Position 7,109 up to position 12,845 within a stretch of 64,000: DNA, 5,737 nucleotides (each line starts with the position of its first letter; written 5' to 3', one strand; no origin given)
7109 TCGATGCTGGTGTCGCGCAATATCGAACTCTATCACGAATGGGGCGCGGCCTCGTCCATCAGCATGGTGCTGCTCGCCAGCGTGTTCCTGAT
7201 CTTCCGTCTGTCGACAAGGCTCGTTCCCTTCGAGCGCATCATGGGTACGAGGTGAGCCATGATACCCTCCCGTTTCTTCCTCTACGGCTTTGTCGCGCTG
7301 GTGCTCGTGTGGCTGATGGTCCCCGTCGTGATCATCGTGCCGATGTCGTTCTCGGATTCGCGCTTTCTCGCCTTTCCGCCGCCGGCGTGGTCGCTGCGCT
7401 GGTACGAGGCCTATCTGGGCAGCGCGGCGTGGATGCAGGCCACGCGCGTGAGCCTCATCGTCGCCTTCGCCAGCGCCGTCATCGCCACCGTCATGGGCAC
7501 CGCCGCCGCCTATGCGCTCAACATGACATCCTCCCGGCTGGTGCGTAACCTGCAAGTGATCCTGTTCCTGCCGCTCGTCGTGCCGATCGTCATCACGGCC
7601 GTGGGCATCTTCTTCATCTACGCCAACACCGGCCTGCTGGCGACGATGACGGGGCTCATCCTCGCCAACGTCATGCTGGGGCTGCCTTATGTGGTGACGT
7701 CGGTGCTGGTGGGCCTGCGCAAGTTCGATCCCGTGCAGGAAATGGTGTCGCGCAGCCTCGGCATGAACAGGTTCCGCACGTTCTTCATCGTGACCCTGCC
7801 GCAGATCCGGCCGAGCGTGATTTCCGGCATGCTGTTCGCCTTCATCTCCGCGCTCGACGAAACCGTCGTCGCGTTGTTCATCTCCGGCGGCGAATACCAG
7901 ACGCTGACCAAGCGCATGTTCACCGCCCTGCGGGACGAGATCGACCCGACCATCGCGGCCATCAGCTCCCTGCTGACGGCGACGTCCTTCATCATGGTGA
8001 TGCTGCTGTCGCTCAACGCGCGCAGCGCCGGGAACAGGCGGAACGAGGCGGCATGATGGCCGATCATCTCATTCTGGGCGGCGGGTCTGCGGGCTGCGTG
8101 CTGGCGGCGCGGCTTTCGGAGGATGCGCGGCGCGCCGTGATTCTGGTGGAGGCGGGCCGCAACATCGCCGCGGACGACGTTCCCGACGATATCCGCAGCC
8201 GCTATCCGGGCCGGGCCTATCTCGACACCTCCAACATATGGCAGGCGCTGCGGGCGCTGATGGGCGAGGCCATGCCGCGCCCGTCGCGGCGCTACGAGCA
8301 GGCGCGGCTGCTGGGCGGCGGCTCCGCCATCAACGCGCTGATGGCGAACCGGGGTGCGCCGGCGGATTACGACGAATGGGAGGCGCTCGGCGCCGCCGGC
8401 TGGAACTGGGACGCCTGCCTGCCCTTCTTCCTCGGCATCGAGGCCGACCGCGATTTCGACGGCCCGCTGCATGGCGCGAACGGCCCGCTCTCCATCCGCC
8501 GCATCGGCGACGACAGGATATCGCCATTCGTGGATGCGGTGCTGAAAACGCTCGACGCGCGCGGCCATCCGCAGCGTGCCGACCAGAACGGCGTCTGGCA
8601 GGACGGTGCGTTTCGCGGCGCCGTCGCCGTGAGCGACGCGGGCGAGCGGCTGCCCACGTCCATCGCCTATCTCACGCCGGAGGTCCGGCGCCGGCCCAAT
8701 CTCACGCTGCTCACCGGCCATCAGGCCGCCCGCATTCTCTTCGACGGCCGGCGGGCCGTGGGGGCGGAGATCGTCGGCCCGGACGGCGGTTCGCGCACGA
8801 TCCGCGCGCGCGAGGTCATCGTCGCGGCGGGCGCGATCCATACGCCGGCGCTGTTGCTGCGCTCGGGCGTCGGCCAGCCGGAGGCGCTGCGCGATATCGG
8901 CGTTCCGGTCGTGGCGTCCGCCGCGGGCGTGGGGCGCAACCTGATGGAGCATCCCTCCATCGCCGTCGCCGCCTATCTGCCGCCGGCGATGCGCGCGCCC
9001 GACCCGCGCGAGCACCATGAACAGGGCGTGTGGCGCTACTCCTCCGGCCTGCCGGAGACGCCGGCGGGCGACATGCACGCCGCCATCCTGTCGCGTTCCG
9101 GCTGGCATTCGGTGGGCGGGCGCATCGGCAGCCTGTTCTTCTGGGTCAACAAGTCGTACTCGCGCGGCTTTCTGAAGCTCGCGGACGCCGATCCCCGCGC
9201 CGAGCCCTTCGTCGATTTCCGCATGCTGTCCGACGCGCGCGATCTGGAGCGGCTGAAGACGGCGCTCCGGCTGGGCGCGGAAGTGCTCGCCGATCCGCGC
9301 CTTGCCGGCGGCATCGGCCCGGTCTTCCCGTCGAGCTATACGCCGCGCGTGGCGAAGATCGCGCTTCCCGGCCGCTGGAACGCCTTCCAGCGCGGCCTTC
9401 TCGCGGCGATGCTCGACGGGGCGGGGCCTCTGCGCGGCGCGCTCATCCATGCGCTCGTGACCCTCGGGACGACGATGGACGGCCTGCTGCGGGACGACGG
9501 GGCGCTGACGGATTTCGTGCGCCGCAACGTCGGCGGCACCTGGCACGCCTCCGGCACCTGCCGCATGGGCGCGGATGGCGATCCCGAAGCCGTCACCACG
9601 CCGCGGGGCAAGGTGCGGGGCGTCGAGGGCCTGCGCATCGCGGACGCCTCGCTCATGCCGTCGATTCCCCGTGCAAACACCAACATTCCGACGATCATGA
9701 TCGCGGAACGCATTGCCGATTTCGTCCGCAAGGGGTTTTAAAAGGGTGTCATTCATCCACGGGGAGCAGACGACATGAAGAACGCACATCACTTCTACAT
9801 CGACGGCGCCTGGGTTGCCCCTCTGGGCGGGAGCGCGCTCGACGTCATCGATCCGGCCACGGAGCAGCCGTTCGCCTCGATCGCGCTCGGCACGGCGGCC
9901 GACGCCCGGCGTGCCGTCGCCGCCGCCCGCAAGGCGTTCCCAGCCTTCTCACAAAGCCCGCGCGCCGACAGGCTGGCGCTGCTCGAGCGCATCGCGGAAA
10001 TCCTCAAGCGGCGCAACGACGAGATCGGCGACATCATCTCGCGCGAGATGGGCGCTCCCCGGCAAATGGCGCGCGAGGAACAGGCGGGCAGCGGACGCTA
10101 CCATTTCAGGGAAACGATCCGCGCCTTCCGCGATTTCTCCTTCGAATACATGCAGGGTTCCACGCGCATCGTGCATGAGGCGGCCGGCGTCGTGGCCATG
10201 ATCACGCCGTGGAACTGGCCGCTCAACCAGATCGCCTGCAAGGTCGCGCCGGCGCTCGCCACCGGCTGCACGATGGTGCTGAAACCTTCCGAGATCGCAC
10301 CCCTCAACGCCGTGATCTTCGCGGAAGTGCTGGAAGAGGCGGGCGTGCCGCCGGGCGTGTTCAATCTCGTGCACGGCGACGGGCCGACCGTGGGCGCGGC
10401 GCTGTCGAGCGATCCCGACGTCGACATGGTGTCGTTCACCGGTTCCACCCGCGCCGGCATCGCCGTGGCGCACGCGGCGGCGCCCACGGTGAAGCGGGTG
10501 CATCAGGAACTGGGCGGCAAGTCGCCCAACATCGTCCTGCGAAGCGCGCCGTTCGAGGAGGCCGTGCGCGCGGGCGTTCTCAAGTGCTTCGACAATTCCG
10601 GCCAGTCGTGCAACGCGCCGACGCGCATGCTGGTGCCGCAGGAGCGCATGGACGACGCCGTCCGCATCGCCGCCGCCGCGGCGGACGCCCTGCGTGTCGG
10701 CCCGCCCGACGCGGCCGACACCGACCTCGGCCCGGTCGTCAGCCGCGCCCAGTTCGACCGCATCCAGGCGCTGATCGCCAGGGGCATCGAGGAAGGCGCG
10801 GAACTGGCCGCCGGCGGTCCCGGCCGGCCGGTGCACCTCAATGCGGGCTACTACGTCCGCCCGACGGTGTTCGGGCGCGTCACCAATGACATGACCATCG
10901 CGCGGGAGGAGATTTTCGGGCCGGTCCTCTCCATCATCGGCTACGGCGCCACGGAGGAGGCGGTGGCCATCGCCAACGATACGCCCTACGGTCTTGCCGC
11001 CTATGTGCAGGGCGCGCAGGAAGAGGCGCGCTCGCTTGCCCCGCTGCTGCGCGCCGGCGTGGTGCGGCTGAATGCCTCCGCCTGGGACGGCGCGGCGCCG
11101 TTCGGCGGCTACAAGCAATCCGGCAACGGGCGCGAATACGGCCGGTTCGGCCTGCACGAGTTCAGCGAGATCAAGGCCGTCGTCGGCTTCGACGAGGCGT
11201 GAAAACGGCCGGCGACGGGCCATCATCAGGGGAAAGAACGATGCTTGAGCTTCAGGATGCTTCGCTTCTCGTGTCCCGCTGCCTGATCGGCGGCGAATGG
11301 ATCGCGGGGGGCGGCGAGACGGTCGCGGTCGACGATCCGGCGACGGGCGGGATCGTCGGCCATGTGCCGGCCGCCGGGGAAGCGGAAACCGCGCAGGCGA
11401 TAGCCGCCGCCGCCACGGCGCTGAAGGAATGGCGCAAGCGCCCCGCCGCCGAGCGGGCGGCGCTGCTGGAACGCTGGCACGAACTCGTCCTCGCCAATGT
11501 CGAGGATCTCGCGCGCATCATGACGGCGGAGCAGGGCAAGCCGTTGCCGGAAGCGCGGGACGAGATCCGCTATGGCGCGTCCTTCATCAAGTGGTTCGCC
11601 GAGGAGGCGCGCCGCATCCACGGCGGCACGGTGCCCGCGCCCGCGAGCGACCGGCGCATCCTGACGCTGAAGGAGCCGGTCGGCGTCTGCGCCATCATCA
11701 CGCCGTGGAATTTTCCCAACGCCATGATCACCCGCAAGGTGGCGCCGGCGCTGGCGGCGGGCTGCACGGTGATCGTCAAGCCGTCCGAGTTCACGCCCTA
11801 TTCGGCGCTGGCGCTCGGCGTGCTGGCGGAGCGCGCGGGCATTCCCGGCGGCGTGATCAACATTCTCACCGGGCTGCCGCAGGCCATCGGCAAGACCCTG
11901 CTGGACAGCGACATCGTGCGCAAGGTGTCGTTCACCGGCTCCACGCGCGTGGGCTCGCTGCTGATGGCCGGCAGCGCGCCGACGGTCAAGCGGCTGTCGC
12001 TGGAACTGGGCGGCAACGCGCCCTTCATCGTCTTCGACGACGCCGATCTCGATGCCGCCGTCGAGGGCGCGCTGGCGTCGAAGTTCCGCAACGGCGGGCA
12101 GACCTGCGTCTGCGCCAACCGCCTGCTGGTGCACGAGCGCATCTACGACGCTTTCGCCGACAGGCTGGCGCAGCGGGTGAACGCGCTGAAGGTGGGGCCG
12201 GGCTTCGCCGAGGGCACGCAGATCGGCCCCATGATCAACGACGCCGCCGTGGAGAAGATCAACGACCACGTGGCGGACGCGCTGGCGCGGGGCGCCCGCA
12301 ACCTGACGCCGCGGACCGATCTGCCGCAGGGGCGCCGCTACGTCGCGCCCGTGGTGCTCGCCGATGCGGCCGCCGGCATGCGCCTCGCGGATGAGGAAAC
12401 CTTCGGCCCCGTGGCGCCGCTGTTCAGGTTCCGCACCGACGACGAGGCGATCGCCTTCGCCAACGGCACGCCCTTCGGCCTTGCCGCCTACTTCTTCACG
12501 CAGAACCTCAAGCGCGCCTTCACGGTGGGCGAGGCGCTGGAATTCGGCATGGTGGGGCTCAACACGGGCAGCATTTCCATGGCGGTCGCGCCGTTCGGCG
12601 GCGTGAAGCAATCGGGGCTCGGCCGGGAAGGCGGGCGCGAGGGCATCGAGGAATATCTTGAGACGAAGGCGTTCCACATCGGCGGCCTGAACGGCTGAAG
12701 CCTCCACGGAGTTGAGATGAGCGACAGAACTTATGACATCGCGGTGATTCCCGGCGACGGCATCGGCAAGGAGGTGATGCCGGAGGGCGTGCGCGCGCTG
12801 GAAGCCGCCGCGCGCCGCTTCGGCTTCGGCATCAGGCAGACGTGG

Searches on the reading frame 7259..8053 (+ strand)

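Call 10: search_protein_families(library=pfam, proteins=[window:7259-8053:+], max_evalue=0.00001)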
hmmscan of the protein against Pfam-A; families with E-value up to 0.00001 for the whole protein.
window:7259-8053:+ (265 aa): 1 family
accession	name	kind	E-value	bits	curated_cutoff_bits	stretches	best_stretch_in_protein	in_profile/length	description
PF00528.27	BPD_transp_1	-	2.3e-12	47.5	26.4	1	77-249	2-175/184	Binding-protein-dependent transport system inner membrane component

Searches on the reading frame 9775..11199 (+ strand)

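Call 10: search_protein_families(library=pfam, proteins=[window:9775-11199:+], max_evalue=0.00001)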
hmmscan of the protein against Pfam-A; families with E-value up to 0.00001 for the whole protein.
window:9775-11199:+ (475 aa): 1 family
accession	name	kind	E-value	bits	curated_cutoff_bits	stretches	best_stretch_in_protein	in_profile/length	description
PF00171.27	Aldedh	-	2.5e-149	498.2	23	1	13-469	1-461/461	Aldehyde dehydrogenase family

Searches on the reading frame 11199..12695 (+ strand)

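Call 10: search_protein_families(library=pfam, proteins=[window:11199-12695:+], max_evalue=0.00001)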
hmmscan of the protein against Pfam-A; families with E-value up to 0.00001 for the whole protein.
window:11199-12695:+ (499 aa): 1 family
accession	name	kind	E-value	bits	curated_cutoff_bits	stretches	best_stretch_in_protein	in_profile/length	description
PF00171.27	Aldedh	-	2.4e-163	544.4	23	1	34-491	1-460/461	Aldehyde dehydrogenase family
